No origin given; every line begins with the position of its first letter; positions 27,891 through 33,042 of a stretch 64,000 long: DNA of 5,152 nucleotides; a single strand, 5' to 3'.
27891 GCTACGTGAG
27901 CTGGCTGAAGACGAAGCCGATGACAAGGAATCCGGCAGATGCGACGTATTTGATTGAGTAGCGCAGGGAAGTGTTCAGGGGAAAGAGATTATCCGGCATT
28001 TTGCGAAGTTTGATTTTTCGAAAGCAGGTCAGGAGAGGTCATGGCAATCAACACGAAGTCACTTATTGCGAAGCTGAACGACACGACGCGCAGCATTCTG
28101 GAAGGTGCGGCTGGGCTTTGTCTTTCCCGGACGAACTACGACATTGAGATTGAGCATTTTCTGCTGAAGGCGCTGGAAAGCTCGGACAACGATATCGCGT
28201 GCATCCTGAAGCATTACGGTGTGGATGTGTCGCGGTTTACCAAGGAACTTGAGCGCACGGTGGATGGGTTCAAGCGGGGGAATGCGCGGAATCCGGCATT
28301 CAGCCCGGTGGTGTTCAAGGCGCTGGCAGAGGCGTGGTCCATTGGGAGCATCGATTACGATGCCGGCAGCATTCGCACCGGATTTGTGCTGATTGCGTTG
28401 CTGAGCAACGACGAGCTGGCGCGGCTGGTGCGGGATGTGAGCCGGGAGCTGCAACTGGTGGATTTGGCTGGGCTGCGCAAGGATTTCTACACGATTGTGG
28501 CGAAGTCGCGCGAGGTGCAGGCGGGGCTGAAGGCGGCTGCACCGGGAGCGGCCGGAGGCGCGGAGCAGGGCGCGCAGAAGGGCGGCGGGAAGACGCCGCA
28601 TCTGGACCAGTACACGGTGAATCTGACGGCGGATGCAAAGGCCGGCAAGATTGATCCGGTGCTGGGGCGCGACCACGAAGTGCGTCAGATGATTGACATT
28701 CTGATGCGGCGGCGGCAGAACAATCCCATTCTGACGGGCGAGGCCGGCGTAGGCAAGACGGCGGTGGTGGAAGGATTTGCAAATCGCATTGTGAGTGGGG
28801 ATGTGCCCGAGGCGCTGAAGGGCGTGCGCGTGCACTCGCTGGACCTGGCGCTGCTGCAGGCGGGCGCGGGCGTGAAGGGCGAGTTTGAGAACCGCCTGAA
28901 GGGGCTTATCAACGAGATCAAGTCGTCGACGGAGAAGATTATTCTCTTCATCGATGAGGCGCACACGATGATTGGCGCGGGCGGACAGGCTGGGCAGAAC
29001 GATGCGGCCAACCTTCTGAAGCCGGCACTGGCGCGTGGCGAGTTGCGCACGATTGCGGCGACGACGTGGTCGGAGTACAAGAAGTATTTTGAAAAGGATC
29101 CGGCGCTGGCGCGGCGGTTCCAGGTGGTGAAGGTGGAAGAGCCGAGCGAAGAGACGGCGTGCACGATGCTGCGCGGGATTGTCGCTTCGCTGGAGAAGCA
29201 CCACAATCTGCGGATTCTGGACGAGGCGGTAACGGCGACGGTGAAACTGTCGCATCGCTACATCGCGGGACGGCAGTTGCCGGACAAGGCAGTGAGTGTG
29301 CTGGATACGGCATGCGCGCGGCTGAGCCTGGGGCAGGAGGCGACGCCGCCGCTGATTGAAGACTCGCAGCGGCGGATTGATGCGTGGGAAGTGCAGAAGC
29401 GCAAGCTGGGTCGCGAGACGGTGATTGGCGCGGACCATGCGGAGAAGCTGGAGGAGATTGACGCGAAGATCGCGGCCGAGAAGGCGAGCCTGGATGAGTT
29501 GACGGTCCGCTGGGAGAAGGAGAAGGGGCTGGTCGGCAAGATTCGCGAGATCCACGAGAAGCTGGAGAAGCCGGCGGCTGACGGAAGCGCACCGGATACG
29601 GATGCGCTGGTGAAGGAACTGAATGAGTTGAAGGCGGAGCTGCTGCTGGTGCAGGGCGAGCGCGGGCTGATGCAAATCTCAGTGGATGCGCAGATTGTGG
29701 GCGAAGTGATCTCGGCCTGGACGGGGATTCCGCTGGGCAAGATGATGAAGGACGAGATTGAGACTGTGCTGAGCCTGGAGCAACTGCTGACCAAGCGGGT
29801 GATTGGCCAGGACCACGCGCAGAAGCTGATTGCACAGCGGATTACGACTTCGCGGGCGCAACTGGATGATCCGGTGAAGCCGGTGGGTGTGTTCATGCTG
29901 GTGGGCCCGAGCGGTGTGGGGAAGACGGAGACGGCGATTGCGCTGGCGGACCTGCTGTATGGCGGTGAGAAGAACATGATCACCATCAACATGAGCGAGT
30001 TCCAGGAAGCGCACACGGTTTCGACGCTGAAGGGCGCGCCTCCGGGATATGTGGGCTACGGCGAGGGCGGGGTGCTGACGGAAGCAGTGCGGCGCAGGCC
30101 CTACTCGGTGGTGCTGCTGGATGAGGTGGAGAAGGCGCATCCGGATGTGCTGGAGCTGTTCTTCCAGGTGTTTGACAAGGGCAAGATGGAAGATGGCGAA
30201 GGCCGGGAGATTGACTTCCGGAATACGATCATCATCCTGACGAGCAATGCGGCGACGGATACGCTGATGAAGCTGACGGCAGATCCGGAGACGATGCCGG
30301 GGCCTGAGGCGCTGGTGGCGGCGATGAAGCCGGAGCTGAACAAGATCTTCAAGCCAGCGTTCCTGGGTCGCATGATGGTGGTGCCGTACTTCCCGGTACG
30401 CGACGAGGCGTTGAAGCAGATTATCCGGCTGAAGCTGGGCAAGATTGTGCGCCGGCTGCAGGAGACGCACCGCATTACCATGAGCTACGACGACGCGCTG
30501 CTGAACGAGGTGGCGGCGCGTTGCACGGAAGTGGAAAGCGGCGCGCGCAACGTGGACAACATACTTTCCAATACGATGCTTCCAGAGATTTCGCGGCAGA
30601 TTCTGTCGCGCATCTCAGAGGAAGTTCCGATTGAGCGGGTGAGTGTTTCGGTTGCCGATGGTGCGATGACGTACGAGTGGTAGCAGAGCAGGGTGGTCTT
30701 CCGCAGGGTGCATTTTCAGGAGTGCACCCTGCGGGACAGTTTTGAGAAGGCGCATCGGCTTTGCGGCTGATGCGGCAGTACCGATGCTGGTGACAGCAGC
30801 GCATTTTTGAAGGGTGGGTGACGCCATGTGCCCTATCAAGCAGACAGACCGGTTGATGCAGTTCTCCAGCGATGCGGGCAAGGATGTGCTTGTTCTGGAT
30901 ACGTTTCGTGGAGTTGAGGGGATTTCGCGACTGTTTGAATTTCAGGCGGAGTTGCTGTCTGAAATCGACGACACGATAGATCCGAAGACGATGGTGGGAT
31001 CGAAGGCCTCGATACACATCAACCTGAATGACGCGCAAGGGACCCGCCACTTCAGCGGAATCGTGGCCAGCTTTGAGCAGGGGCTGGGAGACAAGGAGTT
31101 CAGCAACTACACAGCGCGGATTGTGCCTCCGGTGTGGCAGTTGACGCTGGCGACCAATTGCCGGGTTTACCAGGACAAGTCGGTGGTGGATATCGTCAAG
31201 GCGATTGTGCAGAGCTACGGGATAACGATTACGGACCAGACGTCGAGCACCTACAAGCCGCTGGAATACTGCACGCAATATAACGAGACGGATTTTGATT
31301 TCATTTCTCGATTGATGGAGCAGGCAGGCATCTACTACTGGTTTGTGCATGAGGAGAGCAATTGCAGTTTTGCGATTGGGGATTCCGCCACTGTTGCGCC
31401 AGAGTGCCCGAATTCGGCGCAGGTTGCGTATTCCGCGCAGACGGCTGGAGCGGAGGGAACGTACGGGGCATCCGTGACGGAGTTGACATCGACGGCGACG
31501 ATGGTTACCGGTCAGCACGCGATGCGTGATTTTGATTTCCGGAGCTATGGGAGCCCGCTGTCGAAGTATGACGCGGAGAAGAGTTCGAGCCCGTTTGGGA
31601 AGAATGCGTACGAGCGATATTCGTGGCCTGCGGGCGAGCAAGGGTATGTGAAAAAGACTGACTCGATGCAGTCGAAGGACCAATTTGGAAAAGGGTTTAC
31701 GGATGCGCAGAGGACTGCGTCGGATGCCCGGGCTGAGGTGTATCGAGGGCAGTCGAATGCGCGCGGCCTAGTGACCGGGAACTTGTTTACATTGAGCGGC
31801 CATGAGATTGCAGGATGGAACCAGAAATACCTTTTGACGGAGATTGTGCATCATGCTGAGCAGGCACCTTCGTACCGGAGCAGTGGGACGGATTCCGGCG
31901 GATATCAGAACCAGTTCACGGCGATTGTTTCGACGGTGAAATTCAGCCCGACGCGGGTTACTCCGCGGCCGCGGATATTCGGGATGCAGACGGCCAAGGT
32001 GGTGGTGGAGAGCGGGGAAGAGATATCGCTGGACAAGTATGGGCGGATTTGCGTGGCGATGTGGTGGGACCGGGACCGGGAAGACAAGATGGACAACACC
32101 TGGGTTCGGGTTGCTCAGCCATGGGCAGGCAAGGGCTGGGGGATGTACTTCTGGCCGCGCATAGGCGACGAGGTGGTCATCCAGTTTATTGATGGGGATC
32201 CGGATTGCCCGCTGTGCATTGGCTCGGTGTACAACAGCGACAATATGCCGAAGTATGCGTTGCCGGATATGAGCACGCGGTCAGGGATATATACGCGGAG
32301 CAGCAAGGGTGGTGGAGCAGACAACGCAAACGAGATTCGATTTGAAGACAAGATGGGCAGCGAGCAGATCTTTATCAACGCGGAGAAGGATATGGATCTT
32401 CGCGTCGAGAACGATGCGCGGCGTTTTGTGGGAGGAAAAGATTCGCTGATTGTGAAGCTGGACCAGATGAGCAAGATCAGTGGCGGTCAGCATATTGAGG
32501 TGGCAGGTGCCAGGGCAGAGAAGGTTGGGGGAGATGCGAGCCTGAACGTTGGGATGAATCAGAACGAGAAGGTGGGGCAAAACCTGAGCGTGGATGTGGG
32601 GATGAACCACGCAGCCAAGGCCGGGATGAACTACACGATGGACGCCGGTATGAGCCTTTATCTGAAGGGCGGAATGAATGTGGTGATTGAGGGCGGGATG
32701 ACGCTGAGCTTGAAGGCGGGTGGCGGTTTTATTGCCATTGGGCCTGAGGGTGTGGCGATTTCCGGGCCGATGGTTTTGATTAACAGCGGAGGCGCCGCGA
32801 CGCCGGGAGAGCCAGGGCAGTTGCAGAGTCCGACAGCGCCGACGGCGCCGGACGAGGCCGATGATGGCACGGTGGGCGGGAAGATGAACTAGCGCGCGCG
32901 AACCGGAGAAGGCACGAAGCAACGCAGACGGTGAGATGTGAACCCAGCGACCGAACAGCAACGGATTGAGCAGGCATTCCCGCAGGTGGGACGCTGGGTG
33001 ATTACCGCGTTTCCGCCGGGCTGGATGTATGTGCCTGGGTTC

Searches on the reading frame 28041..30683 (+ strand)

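Call 23: search_protein_families(library=pfam, proteins=[window:28041-30683:+], max_evalue=0.001)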
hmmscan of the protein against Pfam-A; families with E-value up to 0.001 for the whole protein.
window:28041-30683:+ (880 aa): 19 families
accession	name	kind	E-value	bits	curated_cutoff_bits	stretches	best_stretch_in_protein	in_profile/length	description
PF07724.20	AAA_2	-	3.3e-57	193.6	27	1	613-779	1-164/166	AAA domain (Cdc48 subfamily)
PF17871.7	AAA_lid_9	-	1.5e-29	102.4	22.8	1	369-471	1-101/104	AAA lid domain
PF00004.35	AAA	-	1.1e-19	71.6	21.2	2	230-361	2-124/131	ATPase family associated with various cellular activities (AAA)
PF07728.20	AAA_5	-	4.2e-14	53.2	22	1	618-739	2-125/139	AAA domain (dynein-related subfamily)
PF10431.15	ClpB_D2-small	-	4.2e-14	52.8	21.9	1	788-860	3-74/81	C-terminal, D2-small domain, of ClpB protein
PF13191.12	AAA_16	-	2.1e-11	45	32.6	1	207-259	2-73/167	AAA ATPase domain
PF13401.12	AAA_22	-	5.8e-10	40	27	0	225-324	4-102/130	AAA domain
PF02861.25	Clp_N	-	2.7e-06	27.9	20.7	1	26-72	4-50/53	Clp amino terminal domain, pathogenicity island component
PF00158.32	Sigma54_activat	-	3.8e-06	27.1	20.2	1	618-737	25-144/168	Sigma-54 interaction domain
PF05621.17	TniB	-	1.4e-05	25.1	22.4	0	216-366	25-185/189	Bacterial TniB protein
PF12775.13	AAA_7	-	2.4e-05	24.4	25.8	0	618-660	36-78/181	P-loop containing dynein motor region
PF13173.12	AAA_14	-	3.8e-05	24.1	27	0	617-699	4-74/129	AAA domain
PF01637.24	ATPase_2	-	4.7e-05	23.7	33.2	0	210-377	4-191/225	ATPase domain predominantly from Archaea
PF01695.23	IstB_IS21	-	0.00014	21.9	24.1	0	618-636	95-113/238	IstB-like ATP binding protein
PF20720.3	nSTAND3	-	0.00015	22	27.2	0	215-252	8-43/155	Novel STAND NTPase 3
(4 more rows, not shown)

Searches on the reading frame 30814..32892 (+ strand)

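Call 23: search_protein_families(library=pfam, proteins=[window:30814-32892:+], max_evalue=0.001)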
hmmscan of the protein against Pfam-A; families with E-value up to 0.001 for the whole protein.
window:30814-32892:+ (692 aa): 4 families
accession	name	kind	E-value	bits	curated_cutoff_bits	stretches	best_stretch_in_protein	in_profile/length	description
PF05954.17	Phage_GPD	-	2.2e-80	270.6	30.1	1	35-350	2-303/305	Phage tail baseplate hub (GPD)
PF22178.3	Gp5_trimer_C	-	4.9e-33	114.1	30.9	1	490-600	1-109/112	Bacteriophage T4 gp5 C-terminal trimerisation domain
PF04717.18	Phage_base_V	-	4.7e-15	56.1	23.8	1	407-473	12-75/75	Type VI secretion system/phage-baseplate injector OB domain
PF22255.2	Gp44-like_2nd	-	2.8e-05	24.4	27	1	120-177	17-74/84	Baseplate hub protein gp44-like, second domain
